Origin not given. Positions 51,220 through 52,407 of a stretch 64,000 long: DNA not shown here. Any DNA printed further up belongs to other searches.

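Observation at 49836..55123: Four-gene catabolic module (PTE-like hydrolase, ThDP enzyme, class IV aminotransferase, CoA-acylating semialdehyde dehydrogenase) embedded in a glycan-utilisation locus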

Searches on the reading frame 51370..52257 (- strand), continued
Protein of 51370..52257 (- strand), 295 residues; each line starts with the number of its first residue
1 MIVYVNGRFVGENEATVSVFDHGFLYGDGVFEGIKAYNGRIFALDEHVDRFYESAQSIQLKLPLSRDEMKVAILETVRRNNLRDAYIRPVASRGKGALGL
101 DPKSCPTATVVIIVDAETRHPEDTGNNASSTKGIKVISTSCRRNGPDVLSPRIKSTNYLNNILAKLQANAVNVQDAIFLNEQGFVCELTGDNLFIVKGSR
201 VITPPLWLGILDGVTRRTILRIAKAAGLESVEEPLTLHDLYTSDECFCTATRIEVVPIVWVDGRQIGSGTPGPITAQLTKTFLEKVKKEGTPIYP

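Call 61: find_homologous_proteins(query=window:51370-52257:-)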
Query window:51370-52257:- (295 aa): 7997 proteins with E <= 0.001 among 8000 candidates; the best 120 are listed.
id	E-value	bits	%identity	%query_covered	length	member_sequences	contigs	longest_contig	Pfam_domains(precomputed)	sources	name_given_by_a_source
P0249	4.2e-175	599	91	100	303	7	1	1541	PF01063.25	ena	-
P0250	2.4e-174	596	90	100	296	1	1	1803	PF01063.25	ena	-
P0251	5.3e-171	585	88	100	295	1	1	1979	PF01063.25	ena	-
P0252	1.4e-168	577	88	100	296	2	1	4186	PF01063.25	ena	-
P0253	6.2e-168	575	87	100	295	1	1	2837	PF01063.25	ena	-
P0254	6.4e-168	575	88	100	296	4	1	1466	PF01063.25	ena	-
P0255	1.2e-167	574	87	100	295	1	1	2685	PF01063.25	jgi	-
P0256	1.6e-166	571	85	100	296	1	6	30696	PF01063.25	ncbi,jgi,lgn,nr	ncbi:MAG: branched-chain-amino-acid transaminase [Deltaproteobacteria bacterium]|nr:branched-chain-a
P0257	2.2e-166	570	85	100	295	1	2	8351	PF01063.25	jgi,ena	-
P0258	4.1e-166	569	86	100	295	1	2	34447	PF01063.25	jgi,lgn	-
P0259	4.1e-166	569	85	100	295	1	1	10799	PF01063.25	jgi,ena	-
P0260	5.7e-166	569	86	100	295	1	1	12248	PF01063.25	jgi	jgi:branched-chain amino acid aminotransferase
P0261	1.1e-165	568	86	100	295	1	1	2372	PF01063.25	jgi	jgi:branched-chain amino acid aminotransferase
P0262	1.5e-165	568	85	100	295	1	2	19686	PF01063.25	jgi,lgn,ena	jgi:branched-chain amino acid aminotransferase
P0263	1.7e-165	567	84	100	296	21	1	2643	PF01063.25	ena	-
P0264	7.4e-165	565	85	100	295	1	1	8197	PF01063.25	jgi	-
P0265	7.5e-165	565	86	100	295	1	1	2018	PF01063.25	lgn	-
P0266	1.0e-164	565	85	100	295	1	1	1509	PF01063.25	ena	-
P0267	2.0e-164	564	85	100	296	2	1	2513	PF01063.25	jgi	-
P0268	2.7e-164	563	84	100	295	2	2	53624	PF01063.25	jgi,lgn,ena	-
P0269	4.2e-164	563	85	100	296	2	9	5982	PF01063.25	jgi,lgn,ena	jgi:branched-chain amino acid aminotransferase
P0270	5.2e-164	562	85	100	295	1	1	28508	PF01063.25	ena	-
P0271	5.2e-164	562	85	100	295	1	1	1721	PF01063.25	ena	-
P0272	1.4e-163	561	84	100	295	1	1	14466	PF01063.25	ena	-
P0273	2.6e-163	560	84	100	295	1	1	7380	PF01063.25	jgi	jgi:branched-chain amino acid aminotransferase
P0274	6.9e-163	559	84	100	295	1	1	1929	PF01063.25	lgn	-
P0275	6.9e-163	559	84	100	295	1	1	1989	PF01063.25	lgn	-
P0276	2.4e-162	557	84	100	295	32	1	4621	PF01063.25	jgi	jgi:branched-chain amino acid aminotransferase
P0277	3.5e-162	556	84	100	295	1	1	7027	PF01063.25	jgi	jgi:branched-chain amino acid aminotransferase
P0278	4.0e-162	556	87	97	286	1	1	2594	PF01063.25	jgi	jgi:branched-chain amino acid aminotransferase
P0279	6.3e-162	556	84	100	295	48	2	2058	PF01063.25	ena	-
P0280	2.4e-161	554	84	100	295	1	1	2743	PF01063.25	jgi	jgi:branched-chain amino acid aminotransferase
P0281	3.2e-161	553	83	100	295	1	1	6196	PF01063.25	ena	-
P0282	4.5e-161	553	82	100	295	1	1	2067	PF01063.25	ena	-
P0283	6.1e-161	552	83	100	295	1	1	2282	PF01063.25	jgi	jgi:branched-chain amino acid aminotransferase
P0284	6.2e-161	552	82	100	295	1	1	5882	PF01063.25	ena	-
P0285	6.2e-161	552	83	100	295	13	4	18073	PF01063.25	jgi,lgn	jgi:branched-chain amino acid aminotransferase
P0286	6.3e-161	552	82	100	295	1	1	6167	PF01063.25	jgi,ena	-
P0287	1.2e-160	551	83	100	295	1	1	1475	PF01063.25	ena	-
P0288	1.2e-160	551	82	100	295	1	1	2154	PF01063.25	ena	-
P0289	1.6e-160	551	83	100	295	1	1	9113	PF01063.25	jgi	jgi:branched-chain amino acid aminotransferase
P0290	1.6e-160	551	82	100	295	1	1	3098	PF01063.25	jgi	-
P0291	2.2e-160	551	83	100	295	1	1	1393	PF01063.25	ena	-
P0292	4.2e-160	550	82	100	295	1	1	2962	PF01063.25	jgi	jgi:branched-chain amino acid aminotransferase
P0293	4.2e-160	550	82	100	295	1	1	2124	PF01063.25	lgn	-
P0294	4.3e-160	550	82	100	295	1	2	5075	PF01063.25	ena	-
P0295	5.7e-160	549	82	100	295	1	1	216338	PF01063.25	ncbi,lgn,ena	-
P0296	5.9e-160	549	82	100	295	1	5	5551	PF01063.25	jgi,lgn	jgi:branched-chain amino acid aminotransferase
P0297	5.9e-160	549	82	100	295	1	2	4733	PF01063.25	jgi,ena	jgi:branched-chain amino acid aminotransferase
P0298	6.9e-160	549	82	100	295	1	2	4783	PF01063.25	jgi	jgi:branched-chain amino acid aminotransferase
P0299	7.7e-160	549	84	100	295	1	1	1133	PF01063.25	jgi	jgi:branched-chain amino acid aminotransferase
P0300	8.1e-160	549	82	100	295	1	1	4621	PF01063.25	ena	-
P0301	1.1e-159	548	83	100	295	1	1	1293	PF01063.25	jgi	jgi:branched-chain amino acid aminotransferase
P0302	1.2e-159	548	81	100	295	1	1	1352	PF01063.25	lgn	-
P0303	2.0e-159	547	84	100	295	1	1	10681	PF01063.25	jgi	jgi:branched-chain amino acid aminotransferase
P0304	2.1e-159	547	81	100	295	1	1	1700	PF01063.25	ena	-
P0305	2.9e-159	547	81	100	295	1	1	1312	PF01063.25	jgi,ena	-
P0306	4.0e-159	546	82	100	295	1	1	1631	PF01063.25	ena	-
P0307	5.3e-159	546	83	100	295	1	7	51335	PF01063.25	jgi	jgi:branched-chain amino acid aminotransferase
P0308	7.5e-159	546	82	100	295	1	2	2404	PF01063.25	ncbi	-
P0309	3.8e-158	543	81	100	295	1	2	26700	PF01063.25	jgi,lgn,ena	-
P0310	4.1e-158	543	83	99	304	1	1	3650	PF01063.25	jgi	jgi:branched-chain amino acid aminotransferase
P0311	4.4e-158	543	81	100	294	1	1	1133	PF01063.25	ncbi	-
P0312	1.5e-157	541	81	100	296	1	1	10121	PF01063.25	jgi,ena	-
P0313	1.6e-157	541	80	100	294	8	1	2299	PF01063.25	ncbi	-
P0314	4.0e-157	540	81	100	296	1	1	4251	PF01063.25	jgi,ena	-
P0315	1.2e-156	538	81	100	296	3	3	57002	PF01063.25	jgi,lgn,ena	jgi:branched-chain amino acid aminotransferase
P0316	1.3e-156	538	80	100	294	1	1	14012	PF01063.25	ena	-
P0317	1.5e-156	538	82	100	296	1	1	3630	PF01063.25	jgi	jgi:branched-chain amino acid aminotransferase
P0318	3.4e-156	537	80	100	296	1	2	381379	PF01063.25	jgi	jgi:branched-chain amino acid aminotransferase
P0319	1.2e-155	535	82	100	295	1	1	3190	PF01063.25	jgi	jgi:branched-chain amino acid aminotransferase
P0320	4.3e-155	533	79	100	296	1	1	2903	PF01063.25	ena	-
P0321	4.5e-155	533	77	100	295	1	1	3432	PF01063.25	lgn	-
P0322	9.5e-155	532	79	100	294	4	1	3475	PF01063.25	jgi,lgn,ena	-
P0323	1.8e-154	531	79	100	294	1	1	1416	PF01063.25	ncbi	-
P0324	7.6e-154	529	78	100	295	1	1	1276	PF01063.25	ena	-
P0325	1.2e-153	528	80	100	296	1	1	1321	PF01063.25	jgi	jgi:branched-chain amino acid aminotransferase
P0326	7.2e-153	526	80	100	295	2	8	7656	PF01063.25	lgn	-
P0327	1.6e-152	525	78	100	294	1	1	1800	PF01063.25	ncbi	-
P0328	3.4e-152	524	78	100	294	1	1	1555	PF01063.25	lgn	-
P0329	1.2e-151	522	77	100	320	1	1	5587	PF01063.25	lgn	-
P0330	5.0e-151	520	77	100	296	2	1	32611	PF01063.25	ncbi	-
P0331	5.2e-150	516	75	100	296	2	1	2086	PF01063.25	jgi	-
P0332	1.3e-149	515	78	100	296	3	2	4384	PF01063.25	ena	-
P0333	1.9e-149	515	74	100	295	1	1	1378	PF01063.25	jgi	jgi:branched-chain amino acid aminotransferase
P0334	4.4e-149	513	76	100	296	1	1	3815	PF01063.25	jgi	-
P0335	1.0e-148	512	75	100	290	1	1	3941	PF01063.25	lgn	-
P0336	1.1e-148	512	76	100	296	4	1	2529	PF01063.25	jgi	jgi:branched-chain amino acid aminotransferase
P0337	1.2e-148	512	76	100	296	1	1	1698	PF01063.25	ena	-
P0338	1.3e-148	512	75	100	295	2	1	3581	PF01063.25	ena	-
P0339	1.4e-148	512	85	90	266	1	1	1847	PF01063.25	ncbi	ncbi:MAG: branched-chain-amino-acid transaminase, partial [Deltaproteobacteria bacterium]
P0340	1.6e-148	512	76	100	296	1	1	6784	PF01063.25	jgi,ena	-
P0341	2.6e-148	511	77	100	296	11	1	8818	PF01063.25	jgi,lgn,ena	-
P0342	2.6e-148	511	77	100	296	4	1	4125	PF01063.25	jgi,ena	-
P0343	2.7e-148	511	74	100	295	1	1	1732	PF01063.25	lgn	-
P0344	3.4e-148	511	74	100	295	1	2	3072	PF01063.25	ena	-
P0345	4.6e-148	510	74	100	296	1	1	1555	PF01063.25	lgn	-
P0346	6.4e-148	510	75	100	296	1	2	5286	PF01063.25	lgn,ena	-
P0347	6.5e-148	510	74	100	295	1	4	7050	PF01063.25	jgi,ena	jgi:branched-chain amino acid aminotransferase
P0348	7.1e-148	509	75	100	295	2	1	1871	PF01063.25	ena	-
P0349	8.9e-148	509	74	100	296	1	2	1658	PF01063.25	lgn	-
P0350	1.3e-147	509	74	100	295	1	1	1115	PF01063.25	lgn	-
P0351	1.7e-147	508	74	100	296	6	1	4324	PF01063.25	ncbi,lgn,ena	-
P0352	2.4e-147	508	73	100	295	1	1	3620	PF01063.25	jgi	jgi:branched-chain amino acid aminotransferase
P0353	2.4e-147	508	74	100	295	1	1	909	PF01063.25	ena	-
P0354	3.3e-147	507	73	100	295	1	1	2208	PF01063.25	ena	-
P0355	3.3e-147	507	75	100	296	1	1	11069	PF01063.25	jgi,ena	jgi:branched-chain amino acid aminotransferase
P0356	4.2e-147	507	74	100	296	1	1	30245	PF01063.25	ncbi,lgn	-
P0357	5.0e-147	507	72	100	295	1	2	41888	PF01063.25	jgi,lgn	-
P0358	5.2e-147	507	76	99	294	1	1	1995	PF01063.25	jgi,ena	-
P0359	6.2e-147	506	73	100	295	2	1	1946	PF01063.25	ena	-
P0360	8.2e-147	506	74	100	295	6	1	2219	PF01063.25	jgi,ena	jgi:branched-chain amino acid aminotransferase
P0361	1.1e-146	506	73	100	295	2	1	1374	PF01063.25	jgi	jgi:branched-chain amino acid aminotransferase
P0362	2.6e-146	504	75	99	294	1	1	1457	PF01063.25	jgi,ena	-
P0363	4.4e-146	504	75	100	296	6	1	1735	PF01063.25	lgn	-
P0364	4.9e-146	503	74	99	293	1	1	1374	PF01063.25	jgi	jgi:branched-chain amino acid aminotransferase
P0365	5.8e-146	503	73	100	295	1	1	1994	PF01063.25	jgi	jgi:branched-chain amino acid aminotransferase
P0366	6.4e-146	503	75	100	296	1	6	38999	PF01063.25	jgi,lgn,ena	-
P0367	7.2e-146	503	76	99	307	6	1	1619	PF01063.25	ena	-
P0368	9.5e-146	503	77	99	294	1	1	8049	PF01063.25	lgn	-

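Call 69: predict_structure(alignment_id=A5)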
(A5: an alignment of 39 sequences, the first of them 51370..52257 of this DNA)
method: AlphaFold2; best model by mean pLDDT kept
length: 295 residues; sequences in the alignment: 39
mean_pLDDT: 65.1   pTM: 0.71
mean pLDDT of the five models: 65.1, 59.8, 56.2, 53.7, 47.5
residues with pLDDT >= 90: 44; 70-90: 102; 50-70: 57; < 50: 92
segments of 3 or more residues with pLDDT < 50: 19-27, 95-104, 118-131, 137-191, 248-251
pLDDT, mean of each block of 10 residues (from residue 1): 86 63 48 83 90 80 93 95 83 51 61 62 39 49 29 30 35 35 34 74 70 76 91 71 59 57 64 81 91 91
secondary structure, 60 per line:
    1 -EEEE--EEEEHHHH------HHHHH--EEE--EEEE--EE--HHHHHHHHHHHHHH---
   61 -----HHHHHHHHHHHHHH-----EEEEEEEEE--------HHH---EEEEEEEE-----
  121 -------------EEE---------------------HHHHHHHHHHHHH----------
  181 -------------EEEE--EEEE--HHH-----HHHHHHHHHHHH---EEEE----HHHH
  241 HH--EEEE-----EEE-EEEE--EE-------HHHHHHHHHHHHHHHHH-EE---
elements in order: E2-5 E8-11 H12-15 H22-26 E29-31 E34-37 H44-57 H66-79 E85-93 E108-115 E134-136 H158-170 E194-197 E200-203 H214-225 E229-232 H237-242 E245-248 E254-256 E258-261 H273-289
